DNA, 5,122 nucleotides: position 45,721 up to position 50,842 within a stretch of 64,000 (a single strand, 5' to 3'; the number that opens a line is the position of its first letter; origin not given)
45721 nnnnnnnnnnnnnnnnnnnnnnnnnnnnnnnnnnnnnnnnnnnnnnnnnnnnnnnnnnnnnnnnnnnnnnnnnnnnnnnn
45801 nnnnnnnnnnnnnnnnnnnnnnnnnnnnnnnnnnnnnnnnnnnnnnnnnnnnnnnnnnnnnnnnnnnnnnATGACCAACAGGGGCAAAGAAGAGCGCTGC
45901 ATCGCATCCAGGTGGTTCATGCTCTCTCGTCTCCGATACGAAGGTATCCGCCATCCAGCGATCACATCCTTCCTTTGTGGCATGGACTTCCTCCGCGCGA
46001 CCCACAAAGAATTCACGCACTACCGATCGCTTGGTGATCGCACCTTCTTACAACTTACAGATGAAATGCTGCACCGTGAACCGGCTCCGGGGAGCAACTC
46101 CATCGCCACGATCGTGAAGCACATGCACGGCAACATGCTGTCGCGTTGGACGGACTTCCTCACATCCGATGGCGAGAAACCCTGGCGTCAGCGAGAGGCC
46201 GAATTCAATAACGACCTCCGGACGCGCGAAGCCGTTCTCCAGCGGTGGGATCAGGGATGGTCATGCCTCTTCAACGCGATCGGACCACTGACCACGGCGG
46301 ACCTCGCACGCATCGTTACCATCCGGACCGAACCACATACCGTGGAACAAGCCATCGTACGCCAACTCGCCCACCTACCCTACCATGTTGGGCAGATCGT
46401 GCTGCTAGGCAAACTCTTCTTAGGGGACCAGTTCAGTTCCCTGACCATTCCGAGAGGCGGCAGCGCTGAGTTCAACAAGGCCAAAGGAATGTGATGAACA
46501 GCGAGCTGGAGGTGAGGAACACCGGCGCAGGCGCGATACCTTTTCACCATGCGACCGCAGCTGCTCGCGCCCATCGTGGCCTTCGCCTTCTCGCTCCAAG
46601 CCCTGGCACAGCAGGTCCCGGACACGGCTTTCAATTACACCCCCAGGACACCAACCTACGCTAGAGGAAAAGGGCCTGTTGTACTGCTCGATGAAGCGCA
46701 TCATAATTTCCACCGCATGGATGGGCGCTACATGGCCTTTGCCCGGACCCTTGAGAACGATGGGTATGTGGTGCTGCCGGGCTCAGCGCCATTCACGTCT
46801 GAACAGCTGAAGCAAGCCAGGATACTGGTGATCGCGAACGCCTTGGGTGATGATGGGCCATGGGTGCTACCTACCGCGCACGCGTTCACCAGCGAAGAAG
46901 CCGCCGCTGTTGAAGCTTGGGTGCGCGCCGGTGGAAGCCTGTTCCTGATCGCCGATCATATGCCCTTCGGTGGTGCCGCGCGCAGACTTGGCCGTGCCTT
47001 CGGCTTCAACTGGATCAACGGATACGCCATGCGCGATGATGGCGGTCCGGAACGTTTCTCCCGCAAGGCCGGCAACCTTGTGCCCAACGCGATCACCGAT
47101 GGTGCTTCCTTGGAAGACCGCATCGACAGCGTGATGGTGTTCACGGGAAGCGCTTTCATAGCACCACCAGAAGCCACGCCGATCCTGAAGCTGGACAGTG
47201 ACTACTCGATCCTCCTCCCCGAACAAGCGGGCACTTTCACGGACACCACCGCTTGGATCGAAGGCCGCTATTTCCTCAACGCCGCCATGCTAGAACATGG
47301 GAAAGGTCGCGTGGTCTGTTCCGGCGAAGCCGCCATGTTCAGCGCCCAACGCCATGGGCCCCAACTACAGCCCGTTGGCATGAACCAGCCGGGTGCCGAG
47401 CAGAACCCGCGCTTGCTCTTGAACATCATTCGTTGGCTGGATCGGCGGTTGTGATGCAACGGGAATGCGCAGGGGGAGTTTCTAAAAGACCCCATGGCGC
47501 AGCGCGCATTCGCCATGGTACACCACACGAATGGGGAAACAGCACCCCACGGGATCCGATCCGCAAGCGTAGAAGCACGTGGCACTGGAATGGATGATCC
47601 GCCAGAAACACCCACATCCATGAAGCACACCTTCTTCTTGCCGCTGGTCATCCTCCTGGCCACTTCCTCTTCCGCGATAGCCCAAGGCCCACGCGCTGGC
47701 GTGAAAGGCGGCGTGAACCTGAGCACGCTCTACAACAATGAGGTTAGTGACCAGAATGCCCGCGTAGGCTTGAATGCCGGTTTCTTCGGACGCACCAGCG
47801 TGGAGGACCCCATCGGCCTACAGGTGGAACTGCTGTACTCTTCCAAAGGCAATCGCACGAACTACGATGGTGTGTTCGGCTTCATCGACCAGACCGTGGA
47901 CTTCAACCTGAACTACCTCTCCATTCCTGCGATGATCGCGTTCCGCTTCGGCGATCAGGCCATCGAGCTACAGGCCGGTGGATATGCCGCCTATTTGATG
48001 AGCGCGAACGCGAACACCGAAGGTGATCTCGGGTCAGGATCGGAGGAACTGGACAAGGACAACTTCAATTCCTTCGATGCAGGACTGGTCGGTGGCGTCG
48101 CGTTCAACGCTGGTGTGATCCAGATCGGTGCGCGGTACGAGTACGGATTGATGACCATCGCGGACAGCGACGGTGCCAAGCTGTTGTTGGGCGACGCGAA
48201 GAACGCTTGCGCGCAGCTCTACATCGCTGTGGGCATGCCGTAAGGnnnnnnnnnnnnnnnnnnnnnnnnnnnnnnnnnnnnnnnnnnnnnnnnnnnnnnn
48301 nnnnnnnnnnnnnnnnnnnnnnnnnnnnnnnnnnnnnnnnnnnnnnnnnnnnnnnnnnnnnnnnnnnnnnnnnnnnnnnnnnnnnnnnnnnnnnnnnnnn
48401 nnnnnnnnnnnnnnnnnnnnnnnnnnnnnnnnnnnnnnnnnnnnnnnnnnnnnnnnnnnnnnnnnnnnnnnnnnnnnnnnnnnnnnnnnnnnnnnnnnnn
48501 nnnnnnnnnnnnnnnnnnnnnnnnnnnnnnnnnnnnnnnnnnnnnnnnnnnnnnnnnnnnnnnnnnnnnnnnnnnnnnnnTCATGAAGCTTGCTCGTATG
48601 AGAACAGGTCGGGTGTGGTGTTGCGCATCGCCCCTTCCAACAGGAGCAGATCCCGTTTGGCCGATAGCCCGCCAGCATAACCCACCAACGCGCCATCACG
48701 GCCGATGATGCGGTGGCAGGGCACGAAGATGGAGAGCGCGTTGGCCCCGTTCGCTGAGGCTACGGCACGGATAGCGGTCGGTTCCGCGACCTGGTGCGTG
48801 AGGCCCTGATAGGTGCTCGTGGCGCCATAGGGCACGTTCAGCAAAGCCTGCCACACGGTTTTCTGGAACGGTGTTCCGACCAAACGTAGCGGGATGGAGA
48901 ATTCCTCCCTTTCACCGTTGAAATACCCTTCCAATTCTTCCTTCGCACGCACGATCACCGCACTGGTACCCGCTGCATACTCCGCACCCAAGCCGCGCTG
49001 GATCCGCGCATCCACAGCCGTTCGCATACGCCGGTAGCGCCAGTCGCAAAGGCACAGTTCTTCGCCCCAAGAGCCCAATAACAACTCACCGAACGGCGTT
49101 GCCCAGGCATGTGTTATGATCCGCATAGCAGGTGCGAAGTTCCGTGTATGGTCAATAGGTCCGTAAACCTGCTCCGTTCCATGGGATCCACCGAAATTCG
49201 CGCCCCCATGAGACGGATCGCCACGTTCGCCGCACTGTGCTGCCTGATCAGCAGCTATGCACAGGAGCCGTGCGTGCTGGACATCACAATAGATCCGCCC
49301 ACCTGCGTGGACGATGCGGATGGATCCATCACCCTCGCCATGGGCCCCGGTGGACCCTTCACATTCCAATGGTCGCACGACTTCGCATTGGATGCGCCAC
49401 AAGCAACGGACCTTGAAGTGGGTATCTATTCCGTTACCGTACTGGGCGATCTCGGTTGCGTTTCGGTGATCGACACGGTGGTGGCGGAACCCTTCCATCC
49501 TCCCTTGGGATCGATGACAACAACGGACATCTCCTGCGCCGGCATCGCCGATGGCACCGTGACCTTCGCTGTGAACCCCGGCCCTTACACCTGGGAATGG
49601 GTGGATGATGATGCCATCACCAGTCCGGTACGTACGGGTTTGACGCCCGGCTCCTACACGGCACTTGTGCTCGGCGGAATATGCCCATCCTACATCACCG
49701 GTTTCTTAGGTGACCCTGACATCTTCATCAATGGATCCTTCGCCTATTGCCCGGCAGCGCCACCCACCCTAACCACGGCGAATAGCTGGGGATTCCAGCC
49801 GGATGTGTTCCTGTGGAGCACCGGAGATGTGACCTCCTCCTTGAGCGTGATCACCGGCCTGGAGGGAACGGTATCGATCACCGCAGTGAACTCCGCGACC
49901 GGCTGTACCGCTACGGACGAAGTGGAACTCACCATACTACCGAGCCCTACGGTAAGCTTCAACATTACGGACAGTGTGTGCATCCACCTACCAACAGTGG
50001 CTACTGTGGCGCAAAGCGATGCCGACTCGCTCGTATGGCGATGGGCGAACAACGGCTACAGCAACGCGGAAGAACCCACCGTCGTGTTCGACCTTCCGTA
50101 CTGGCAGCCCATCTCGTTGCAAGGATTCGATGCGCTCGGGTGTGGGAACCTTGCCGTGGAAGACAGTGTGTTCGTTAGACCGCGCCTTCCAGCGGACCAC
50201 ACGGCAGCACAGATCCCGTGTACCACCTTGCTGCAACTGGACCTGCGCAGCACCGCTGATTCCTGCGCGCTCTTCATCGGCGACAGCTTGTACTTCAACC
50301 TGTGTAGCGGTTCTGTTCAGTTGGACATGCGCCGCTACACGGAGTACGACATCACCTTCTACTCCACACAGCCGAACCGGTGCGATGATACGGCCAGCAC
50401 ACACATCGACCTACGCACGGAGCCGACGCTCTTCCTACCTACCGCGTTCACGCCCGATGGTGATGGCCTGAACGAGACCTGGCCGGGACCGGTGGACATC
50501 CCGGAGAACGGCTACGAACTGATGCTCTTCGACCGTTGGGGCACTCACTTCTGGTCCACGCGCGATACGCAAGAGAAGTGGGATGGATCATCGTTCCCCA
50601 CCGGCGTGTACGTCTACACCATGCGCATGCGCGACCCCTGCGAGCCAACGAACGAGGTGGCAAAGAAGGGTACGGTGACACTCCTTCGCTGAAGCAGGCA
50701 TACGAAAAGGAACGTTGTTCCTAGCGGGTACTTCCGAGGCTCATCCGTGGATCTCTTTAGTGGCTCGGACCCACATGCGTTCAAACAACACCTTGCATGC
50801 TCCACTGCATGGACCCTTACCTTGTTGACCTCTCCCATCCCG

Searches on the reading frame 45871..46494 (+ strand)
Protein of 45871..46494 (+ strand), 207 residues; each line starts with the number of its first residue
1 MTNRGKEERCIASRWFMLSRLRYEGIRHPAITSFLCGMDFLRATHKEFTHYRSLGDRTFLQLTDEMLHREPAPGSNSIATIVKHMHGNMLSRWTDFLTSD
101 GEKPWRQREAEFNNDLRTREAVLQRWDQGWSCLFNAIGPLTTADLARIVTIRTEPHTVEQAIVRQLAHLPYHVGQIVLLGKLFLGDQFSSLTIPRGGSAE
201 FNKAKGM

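Call 61: search_protein_families(library=pfam, proteins=[window:45871-46494:+], max_evalue=0.001)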
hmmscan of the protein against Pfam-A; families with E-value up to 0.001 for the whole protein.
window:45871-46494:+ (207 aa): 3 families
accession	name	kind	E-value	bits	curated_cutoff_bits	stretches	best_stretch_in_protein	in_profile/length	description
PF07609.16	DUF1572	-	1.6e-65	220.3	23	1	37-196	3-162/163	Protein of unknown function (DUF1572)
PF12867.12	DinB_2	-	3.7e-11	44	24.8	1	58-176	12-128/128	DinB superfamily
PF04978.18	MST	-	3.8e-08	34.4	27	1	51-179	9-143/149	Mycothiol-S-transferase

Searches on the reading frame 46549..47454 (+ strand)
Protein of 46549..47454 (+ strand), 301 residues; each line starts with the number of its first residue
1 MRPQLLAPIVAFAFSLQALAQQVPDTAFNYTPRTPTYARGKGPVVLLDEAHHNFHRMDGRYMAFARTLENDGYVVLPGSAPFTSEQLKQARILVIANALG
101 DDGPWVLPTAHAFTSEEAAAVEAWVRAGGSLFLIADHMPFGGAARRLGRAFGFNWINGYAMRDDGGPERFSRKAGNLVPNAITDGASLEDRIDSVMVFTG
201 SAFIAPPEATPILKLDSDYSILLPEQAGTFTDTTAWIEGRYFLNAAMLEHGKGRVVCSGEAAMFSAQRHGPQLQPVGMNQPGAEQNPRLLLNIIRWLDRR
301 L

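Call 61: search_protein_families(library=pfam, proteins=[window:46549-47454:+], max_evalue=0.001)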
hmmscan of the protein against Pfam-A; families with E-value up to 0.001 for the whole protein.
window:46549-47454:+ (301 aa): 1 family
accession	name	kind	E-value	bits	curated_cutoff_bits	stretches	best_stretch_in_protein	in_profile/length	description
PF14258.12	DUF4350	-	2.3e-05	25.2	30.4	1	61-154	9-84/181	Domain of unknown function (DUF4350)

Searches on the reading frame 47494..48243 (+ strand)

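Call 61: search_protein_families(library=pfam, proteins=[window:47494-48243:+], max_evalue=0.001)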
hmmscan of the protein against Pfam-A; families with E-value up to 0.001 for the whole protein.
window:47494-48243:+ (249 aa): 2 families
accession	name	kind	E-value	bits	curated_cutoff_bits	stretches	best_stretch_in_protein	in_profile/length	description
PF13568.12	OMP_b-brl_2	-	1.6e-25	90.6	27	1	67-222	10-173/175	Outer membrane protein beta-barrel domain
PF13505.12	OMP_b-brl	-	3.7e-11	43.9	28.7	1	51-224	3-157/175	Outer membrane protein beta-barrel domain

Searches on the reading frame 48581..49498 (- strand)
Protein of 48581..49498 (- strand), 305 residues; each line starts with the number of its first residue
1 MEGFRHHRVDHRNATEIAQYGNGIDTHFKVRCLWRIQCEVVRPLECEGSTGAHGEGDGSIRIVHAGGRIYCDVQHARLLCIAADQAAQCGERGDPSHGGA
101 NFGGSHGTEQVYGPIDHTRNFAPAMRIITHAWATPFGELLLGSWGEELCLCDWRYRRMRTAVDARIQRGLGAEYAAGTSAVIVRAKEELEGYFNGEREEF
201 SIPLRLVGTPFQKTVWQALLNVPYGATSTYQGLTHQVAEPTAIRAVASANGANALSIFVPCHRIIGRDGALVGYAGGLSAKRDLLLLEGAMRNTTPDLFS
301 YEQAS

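Call 61: search_protein_families(library=pfam, proteins=[window:48581-49498:-], max_evalue=0.001)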
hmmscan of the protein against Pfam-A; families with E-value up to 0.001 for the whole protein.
window:48581-49498:- (305 aa): 2 families
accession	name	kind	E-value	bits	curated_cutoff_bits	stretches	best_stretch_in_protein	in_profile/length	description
PF01035.26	DNA_binding_1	-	2.5e-28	98.2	27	1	210-289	1-80/81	6-O-methylguanine DNA methyltransferase, DNA binding domain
PF02870.21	Methyltransf_1N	-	0.0005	21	21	0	133-206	7-71/71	6-O-methylguanine DNA methyltransferase, ribonuclease-like domain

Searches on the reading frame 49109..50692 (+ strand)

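Call 61: search_protein_families(library=pfam, proteins=[window:49109-50692:+], max_evalue=0.001)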
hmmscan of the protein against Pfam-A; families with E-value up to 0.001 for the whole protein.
window:49109-50692:+ (527 aa): 2 families
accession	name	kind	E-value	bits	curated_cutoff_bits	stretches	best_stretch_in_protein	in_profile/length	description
PF13585.12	CHU_C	-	2.3e-11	44.1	27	1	443-524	3-85/86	CHU_C Type IX secretion signal domain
PF13573.12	SprB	-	7.8e-09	35.5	28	1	60-89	3-33/37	SprB repeat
